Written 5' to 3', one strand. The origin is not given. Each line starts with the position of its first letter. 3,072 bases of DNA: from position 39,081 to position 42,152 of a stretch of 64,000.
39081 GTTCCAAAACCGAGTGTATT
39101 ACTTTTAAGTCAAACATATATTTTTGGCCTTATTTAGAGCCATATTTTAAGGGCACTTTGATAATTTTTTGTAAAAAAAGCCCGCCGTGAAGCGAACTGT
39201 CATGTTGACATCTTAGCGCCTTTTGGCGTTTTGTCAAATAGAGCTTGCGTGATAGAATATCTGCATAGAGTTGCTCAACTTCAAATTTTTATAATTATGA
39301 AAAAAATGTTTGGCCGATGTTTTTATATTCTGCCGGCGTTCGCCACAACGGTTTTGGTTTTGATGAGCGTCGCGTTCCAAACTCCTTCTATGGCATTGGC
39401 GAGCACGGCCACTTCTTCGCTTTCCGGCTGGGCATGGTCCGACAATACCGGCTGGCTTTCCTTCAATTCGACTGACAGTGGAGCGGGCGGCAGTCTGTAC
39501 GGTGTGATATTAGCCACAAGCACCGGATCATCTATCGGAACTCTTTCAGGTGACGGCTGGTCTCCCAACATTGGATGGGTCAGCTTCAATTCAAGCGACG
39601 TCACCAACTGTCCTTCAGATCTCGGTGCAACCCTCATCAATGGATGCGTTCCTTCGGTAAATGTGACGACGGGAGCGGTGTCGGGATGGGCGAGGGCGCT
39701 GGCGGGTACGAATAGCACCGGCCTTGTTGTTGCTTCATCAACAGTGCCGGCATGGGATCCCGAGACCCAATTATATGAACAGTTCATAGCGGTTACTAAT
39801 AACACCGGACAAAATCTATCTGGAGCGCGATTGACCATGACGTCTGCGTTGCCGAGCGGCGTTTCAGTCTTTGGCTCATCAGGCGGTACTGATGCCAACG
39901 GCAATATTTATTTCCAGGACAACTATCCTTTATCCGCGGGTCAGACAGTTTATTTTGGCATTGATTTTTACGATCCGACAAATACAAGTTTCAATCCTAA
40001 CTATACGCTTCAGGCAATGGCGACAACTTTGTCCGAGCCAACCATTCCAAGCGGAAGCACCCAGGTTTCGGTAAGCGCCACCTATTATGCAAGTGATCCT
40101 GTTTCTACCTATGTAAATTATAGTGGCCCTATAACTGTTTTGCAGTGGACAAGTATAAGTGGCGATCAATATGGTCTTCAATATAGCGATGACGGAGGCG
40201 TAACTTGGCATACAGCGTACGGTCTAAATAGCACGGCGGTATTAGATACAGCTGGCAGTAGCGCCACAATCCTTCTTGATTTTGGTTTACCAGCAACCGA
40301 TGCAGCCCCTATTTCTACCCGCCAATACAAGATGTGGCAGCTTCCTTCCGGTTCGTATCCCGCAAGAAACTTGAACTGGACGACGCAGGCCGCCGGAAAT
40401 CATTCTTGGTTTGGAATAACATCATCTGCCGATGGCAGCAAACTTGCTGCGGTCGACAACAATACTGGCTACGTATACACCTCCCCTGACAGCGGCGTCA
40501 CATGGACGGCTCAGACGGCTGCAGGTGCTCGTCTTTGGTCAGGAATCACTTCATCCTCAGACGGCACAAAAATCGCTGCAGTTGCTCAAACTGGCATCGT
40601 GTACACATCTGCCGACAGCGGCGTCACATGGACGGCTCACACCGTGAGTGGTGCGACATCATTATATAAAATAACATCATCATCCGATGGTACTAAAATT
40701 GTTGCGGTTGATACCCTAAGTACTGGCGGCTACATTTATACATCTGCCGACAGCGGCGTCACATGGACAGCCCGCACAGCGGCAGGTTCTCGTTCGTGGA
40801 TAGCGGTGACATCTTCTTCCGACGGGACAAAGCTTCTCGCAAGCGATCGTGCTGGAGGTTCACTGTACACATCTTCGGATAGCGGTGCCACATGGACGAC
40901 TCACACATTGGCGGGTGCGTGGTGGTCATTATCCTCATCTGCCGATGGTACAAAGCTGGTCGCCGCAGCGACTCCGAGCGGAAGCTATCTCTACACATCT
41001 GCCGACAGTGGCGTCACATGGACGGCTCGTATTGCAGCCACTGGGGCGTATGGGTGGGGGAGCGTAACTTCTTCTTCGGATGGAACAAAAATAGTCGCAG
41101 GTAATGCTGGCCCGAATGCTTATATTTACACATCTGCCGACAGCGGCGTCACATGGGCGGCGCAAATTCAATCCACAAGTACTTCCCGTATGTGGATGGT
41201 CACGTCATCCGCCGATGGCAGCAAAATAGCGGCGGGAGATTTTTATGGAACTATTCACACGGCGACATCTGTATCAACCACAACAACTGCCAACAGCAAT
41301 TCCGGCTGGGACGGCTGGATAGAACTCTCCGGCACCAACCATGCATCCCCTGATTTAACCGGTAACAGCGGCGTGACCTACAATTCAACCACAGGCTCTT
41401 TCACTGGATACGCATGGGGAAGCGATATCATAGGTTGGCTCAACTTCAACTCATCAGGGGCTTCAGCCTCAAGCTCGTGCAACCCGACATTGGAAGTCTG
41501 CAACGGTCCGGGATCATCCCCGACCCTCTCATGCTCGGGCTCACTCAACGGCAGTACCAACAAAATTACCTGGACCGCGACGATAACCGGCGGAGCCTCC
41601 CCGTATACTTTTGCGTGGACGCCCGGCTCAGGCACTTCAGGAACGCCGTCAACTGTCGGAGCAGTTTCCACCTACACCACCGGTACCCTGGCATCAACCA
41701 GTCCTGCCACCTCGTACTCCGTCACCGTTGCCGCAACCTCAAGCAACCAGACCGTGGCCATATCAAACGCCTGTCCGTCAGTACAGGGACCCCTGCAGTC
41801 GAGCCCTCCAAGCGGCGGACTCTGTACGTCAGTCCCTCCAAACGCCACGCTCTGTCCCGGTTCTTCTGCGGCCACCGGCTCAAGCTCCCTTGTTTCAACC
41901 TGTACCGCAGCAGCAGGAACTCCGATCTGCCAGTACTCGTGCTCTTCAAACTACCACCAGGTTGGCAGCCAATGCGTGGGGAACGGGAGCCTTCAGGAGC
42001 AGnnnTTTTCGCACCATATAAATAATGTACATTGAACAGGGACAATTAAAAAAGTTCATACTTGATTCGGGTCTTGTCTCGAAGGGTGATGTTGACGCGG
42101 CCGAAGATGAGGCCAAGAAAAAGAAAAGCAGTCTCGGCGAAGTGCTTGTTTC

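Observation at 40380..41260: Near-identical ~30-nt cores recurring every ~126-135 nt inside the propeller gene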

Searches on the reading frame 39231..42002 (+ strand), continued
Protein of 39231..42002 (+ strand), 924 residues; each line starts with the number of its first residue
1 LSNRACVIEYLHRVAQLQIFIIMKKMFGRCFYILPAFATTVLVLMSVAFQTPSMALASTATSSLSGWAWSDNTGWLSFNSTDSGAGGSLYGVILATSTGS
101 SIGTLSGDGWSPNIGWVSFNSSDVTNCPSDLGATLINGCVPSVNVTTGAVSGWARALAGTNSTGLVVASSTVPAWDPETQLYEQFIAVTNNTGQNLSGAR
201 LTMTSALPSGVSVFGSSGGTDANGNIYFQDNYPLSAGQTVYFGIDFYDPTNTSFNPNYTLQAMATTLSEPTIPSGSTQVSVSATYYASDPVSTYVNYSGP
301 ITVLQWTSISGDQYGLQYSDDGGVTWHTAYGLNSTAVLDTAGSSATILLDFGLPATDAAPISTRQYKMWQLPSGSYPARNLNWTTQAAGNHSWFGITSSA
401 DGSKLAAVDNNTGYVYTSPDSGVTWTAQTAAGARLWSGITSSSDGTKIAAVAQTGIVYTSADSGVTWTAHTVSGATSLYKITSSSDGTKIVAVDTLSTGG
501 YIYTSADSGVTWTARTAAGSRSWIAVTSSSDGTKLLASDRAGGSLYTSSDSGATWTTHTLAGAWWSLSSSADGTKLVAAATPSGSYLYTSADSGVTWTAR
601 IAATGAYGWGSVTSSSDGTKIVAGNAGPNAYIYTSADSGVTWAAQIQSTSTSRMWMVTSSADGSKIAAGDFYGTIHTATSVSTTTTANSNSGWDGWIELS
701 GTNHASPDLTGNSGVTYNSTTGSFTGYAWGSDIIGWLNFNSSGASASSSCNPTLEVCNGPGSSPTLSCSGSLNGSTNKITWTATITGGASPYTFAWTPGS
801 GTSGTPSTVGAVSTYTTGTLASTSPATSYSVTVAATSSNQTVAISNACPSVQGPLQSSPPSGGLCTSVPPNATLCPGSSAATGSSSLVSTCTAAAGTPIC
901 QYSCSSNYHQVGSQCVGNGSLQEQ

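Call 44: list_cluster_members(proteins=[P0002, P0012, P0047, P0073, P0061, P0059, P0052, P0091, P0054, P0026])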
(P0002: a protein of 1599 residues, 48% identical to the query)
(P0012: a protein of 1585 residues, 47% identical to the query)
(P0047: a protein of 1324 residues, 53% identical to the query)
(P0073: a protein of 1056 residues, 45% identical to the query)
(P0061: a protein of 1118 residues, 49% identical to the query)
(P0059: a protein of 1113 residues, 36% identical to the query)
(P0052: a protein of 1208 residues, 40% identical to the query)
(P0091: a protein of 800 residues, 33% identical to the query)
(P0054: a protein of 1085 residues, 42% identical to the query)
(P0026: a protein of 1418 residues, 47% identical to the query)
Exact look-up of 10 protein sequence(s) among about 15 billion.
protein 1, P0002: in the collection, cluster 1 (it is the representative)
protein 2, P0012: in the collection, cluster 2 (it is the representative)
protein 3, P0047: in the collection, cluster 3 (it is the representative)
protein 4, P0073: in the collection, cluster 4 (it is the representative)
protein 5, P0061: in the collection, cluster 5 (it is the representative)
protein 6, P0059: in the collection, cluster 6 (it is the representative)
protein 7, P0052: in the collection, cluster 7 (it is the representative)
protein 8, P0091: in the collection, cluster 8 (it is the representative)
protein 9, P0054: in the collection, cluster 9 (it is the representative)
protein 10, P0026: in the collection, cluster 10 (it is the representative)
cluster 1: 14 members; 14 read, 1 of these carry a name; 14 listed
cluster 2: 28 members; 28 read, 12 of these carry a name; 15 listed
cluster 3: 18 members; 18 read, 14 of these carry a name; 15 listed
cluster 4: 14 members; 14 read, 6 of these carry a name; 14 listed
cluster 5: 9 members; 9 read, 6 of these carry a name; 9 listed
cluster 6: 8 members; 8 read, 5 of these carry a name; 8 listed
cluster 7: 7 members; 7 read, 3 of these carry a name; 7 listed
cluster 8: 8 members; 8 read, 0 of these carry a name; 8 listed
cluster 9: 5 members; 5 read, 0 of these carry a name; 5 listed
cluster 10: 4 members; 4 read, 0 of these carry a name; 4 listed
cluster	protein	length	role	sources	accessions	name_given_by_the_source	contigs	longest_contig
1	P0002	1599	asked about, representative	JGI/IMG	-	Putative Ig domain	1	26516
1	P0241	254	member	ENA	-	-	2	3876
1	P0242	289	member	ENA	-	-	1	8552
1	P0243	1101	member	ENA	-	-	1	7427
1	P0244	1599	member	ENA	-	-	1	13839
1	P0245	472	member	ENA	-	-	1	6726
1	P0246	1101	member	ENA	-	-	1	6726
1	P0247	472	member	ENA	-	-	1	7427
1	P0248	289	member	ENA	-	-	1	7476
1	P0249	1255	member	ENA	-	-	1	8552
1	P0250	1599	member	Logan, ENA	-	-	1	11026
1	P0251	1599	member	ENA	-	-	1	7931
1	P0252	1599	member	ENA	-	-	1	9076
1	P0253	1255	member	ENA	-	-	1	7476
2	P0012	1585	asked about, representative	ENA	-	-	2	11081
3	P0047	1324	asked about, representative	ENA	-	-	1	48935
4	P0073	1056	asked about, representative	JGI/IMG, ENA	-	-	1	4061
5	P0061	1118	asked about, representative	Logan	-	-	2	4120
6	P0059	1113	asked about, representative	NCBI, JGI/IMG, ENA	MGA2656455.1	MAG: hypothetical protein ABSH34_02945 [Verrucomicrobiota bacterium]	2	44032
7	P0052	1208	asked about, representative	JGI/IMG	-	hypothetical protein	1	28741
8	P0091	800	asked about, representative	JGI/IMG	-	-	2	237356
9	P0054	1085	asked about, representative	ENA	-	-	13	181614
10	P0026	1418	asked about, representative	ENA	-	-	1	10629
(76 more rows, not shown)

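Call 53: find_encoding_contigs(protein=P0012, flank=200, max_places=1)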
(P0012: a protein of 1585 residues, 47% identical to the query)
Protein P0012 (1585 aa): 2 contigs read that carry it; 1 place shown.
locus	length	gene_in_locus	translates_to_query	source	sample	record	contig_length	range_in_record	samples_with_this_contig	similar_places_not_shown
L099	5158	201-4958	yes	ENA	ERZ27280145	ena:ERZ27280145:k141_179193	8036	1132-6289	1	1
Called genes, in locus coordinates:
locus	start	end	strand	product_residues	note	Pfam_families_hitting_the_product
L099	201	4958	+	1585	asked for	PF17803:Cadherin_4 (faint), PF15899:BNR_6 (faint), PF15902:Sortilin-Vps10 (faint), PF05345:He_PIG, PF25852:DUF6242_C, PF05345:He_PIG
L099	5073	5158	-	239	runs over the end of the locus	-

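Call 54: find_encoding_contigs(protein=P0052, flank=200, max_places=1)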
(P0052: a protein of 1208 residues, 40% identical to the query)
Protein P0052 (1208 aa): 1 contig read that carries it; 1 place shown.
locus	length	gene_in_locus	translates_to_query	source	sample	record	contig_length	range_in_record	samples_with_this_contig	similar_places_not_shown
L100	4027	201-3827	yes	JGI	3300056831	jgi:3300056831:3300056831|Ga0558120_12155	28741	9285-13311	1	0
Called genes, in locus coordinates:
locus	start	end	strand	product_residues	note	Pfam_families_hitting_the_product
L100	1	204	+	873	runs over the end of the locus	-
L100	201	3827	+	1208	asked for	PF14870:PSII_BNR (faint), PF15902:Sortilin-Vps10 (faint), PF02012:BNR (faint), PF15899:BNR_6 (faint), PF25852:DUF6242_C (weak)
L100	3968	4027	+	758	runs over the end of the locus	PF13884:Peptidase_S74 (weak)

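Call 55: find_encoding_contigs(protein=P0002, flank=200, max_places=1)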
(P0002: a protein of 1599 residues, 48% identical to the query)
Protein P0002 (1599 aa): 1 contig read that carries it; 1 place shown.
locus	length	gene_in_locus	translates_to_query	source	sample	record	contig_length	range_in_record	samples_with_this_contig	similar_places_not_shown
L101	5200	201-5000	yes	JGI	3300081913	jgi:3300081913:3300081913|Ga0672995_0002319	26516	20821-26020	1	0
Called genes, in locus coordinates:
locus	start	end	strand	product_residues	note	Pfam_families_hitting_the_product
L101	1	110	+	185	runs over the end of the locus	PF09844:DUF2071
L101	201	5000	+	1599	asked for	PF02012:BNR (faint), PF15902:Sortilin-Vps10 (faint), PF23414:Beta-prop_EML_2 (faint), PF15899:BNR_6 (faint), PF25852:DUF6242_C (faint), PF05345:He_PIG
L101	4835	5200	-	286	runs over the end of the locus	?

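Call 57: find_encoding_contigs(protein=P0047, flank=200, max_places=1)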
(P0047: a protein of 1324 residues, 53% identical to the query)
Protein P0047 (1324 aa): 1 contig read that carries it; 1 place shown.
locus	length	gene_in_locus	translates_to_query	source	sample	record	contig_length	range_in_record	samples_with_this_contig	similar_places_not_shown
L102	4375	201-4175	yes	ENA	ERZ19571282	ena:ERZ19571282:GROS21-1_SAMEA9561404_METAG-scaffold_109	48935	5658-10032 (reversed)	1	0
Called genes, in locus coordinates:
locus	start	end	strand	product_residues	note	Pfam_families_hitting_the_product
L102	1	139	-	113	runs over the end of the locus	-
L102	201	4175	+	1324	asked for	PF25852:DUF6242_C (faint)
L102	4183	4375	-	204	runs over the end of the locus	PF11721:Malectin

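Call 66: search_solved_structures(query=window:39297-42002:+, max_evalue=0.01)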
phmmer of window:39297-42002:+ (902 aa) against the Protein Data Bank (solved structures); distinct sequences matched with E-value up to 0.01: 6.
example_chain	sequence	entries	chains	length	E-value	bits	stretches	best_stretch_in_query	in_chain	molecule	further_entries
5lxk_A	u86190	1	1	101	0.00017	23.1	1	756-832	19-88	Decoration protein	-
5ojp_A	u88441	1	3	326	0.00041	21.8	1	380-534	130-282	Ycf48-like protein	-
5ojr_A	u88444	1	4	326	0.00077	20.9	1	380-534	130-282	Ycf48-like protein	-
2xbg_A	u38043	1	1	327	0.00078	20.9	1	380-534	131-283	YCF48-LIKE PROTEIN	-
5oj5_A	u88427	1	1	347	0.0009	20.7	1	380-534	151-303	Ycf48-like protein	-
8zvi_a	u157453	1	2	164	0.0046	18.3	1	755-830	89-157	Decoration protein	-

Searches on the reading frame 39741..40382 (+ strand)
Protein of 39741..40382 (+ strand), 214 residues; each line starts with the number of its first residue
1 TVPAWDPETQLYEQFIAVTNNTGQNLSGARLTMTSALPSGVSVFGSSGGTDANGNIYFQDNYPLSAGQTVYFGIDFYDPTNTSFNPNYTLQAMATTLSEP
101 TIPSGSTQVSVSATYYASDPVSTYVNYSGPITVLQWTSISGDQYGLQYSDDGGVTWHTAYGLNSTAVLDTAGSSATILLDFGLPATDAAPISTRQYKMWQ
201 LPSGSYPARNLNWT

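Call 41: search_protein_families(library=pfam, proteins=[window:39741-40382:+], max_evalue=0.01)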
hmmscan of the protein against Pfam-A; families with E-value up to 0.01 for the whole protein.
window:39741-40382:+ (214 aa): 1 family
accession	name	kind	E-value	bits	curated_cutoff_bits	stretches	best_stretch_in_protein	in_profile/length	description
PF02012.26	BNR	-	0.0023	18.1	27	1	147-158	1-12/12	BNR/Asp-box repeat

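Call 61: find_homologous_proteins(query=window:39741-40382:+, max_evalue=0.001)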
Query window:39741-40382:+: 1806 candidates shared short words with the query, none scored E <= 0.001.

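Call 67: search_protein_representatives(protein=window:39741-40382:+)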
Query: 214 residues. Proteins with E-value up to 0.001 (for the whole library): 181; up to 1e-10: 23; up to 1e-30: 3. The best 150 are listed.
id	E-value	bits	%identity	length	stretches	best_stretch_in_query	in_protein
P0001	6.6e-135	463.7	100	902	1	1-214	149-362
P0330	8.0e-39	149.8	35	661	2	3-208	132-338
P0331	3.8e-36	141.0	41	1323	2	7-206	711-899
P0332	1.6e-29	119.3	39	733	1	4-208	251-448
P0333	2.8e-27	112.0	38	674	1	10-210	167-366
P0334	5.0e-25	104.7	40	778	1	10-210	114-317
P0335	7.0e-25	104.2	40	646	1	6-202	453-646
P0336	3.5e-22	95.4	38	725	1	2-204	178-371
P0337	1.1e-19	87.2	37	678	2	49-207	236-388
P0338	5.0e-17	78.5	38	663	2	46-212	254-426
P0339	3.3e-16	75.8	35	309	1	2-201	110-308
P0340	1.8e-14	70.2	35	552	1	3-193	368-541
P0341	2.7e-14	69.6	34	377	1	4-204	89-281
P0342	5.4e-14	68.6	36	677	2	49-207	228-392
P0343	2.7e-12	63.1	36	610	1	4-200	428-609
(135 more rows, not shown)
